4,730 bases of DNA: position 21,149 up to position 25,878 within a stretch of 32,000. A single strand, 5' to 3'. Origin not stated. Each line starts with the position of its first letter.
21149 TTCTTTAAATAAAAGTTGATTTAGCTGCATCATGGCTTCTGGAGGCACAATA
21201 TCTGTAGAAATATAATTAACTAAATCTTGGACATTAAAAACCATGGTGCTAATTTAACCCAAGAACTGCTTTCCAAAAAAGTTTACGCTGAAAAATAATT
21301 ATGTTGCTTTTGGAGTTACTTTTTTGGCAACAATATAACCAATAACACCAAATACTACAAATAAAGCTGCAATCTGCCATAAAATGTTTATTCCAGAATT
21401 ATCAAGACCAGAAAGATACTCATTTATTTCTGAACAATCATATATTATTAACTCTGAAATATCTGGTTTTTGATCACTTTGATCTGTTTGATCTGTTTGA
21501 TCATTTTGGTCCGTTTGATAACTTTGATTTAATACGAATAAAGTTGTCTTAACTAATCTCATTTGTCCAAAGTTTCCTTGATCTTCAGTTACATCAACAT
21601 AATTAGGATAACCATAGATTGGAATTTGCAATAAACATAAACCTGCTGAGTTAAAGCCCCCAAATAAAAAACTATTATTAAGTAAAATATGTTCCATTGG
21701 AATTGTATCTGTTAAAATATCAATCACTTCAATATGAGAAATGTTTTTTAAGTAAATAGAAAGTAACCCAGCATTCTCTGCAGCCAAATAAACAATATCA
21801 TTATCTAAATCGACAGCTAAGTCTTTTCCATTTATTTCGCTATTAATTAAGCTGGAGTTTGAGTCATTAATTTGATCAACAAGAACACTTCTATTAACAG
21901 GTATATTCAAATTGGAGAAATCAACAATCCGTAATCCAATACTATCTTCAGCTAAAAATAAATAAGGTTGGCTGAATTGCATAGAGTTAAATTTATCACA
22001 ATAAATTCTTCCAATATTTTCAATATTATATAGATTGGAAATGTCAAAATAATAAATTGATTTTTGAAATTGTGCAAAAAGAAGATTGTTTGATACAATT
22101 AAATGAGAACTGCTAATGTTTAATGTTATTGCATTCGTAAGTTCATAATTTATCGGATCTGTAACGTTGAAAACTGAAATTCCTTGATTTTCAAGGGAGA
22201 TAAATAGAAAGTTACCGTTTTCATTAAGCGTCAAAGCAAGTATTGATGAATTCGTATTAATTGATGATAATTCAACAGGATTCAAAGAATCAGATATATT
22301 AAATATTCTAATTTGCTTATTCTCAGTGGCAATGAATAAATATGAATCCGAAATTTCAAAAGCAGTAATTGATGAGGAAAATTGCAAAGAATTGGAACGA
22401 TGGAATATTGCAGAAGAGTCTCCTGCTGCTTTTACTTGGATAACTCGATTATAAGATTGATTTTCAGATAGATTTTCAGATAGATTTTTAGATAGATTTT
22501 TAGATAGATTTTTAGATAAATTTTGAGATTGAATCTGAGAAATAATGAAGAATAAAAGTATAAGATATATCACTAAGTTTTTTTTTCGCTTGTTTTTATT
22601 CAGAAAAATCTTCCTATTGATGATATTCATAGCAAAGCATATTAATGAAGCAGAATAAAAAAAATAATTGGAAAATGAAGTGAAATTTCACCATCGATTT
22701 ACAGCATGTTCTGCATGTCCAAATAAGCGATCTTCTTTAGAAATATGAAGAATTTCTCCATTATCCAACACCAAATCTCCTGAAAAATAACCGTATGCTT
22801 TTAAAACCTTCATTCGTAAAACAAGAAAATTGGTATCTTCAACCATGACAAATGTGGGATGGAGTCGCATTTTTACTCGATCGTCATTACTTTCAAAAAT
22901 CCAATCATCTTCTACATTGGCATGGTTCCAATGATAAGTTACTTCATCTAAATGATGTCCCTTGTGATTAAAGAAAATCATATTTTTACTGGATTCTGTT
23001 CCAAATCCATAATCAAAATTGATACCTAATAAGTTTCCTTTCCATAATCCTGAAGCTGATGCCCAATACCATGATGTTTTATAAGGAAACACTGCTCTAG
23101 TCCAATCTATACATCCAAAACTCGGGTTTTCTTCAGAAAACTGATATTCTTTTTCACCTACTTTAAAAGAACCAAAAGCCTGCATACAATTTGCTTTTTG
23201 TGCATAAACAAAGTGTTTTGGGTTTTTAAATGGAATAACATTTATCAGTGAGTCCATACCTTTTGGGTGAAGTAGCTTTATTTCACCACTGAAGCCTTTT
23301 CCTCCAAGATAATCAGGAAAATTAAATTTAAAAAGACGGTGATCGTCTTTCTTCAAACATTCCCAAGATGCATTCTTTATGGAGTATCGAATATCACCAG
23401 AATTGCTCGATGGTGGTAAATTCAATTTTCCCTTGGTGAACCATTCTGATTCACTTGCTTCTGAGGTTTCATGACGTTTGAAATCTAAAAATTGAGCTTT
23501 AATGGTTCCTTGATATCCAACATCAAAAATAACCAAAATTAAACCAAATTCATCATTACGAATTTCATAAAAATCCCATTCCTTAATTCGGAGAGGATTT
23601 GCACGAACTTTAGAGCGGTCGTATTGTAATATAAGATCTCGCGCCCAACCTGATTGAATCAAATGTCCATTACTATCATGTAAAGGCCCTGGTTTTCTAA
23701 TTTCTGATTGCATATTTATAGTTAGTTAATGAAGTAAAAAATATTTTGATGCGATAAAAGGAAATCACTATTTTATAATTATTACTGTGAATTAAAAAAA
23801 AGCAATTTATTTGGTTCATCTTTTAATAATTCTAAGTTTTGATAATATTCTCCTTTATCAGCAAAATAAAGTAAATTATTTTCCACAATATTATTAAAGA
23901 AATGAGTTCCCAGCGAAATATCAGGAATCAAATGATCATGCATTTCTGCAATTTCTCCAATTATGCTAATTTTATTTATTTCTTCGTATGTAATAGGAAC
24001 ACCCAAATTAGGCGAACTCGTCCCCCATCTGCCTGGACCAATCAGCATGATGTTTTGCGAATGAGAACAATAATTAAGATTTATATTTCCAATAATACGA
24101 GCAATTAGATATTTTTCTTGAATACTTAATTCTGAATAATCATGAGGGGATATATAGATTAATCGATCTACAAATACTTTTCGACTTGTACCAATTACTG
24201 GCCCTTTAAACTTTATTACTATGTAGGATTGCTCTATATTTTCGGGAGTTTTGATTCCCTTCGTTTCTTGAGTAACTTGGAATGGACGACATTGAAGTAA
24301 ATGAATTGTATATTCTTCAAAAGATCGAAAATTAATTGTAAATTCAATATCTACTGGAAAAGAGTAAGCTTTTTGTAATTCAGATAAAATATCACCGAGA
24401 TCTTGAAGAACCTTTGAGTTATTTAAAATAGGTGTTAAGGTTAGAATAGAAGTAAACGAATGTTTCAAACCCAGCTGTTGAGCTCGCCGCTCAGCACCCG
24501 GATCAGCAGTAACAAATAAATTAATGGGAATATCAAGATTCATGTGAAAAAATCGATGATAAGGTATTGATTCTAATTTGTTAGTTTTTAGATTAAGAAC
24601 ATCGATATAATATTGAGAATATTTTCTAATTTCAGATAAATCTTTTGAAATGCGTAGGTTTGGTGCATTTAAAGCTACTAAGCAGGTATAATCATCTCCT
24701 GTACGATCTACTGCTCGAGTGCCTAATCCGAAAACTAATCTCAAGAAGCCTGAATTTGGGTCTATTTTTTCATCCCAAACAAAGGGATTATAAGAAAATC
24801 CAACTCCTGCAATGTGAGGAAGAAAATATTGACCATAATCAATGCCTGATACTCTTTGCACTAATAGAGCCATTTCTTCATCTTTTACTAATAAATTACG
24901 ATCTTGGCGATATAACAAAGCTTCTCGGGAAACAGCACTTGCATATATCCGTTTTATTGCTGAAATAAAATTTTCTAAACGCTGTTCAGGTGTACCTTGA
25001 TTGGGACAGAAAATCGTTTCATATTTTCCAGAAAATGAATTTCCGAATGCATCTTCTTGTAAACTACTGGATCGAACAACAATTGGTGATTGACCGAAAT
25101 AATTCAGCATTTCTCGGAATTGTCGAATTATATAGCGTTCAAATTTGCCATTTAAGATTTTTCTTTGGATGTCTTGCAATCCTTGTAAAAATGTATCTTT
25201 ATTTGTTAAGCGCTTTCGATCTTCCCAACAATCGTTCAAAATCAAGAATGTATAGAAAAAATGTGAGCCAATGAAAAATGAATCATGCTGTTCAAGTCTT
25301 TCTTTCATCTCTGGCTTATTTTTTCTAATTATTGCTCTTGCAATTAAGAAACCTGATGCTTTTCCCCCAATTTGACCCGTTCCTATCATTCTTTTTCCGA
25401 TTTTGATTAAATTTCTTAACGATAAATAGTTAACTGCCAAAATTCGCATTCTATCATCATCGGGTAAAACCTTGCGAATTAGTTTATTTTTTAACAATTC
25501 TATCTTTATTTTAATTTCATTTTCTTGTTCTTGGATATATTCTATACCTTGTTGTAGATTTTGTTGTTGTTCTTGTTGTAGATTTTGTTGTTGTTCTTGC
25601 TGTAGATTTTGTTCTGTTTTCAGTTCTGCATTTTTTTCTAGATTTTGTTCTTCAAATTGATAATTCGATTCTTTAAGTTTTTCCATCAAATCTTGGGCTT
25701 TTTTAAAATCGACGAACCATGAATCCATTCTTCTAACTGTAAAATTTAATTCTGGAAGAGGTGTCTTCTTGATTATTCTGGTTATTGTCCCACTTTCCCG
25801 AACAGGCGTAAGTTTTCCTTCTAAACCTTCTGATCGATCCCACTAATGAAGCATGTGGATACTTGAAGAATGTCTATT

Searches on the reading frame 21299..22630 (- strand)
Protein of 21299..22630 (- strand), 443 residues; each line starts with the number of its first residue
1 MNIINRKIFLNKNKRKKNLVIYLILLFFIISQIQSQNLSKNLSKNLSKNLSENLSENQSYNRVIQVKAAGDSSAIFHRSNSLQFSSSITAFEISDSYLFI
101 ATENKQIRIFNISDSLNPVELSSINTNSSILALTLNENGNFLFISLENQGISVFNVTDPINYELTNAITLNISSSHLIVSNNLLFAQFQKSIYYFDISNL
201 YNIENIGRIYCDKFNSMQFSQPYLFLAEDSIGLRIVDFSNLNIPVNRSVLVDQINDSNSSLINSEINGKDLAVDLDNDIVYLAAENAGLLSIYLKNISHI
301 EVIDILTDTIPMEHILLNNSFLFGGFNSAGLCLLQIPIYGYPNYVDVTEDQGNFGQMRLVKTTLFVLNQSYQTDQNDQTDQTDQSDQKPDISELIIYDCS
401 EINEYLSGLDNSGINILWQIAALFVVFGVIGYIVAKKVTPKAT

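Call 11: search_protein_families(library=pfam, proteins=[window:21299-22630:-], max_evalue=0.001)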
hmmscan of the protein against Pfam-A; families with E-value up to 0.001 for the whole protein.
window:21299-22630:- (443 aa): 2 families
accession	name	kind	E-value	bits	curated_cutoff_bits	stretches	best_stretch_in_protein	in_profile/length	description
PF24817.1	WD40_WDHD1_1st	-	7.6e-05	22.5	109.9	1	81-180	82-178/291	WDHD1 first WD40 domain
PF23726.1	Beta-prop_RSE1_2nd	-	0.00049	19.9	30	1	85-191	108-216/327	RSE1/DDB1/CPSF1 second beta-propeller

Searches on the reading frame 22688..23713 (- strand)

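Call 11: search_protein_families(library=pfam, proteins=[window:22688-23713:-], max_evalue=0.001)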
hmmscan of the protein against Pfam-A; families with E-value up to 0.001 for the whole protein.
window:22688-23713:- (341 aa): 1 family
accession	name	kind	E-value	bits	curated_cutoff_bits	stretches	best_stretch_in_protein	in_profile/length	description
PF10974.15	DUF2804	-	1e-95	321.2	26.9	1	2-341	1-339/339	Domain of unknown function (DUF2804)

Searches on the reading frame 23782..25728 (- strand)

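Call 11: search_protein_families(library=pfam, proteins=[window:23782-25728:-], max_evalue=0.001)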
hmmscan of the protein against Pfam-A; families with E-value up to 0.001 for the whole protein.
window:23782-25728:- (648 aa): 1 family
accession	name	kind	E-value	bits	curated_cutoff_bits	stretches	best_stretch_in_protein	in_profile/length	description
PF01326.24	PPDK_N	-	5.3e-46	157.9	27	1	119-498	3-324/328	Pyruvate phosphate dikinase, AMP/ATP-binding domain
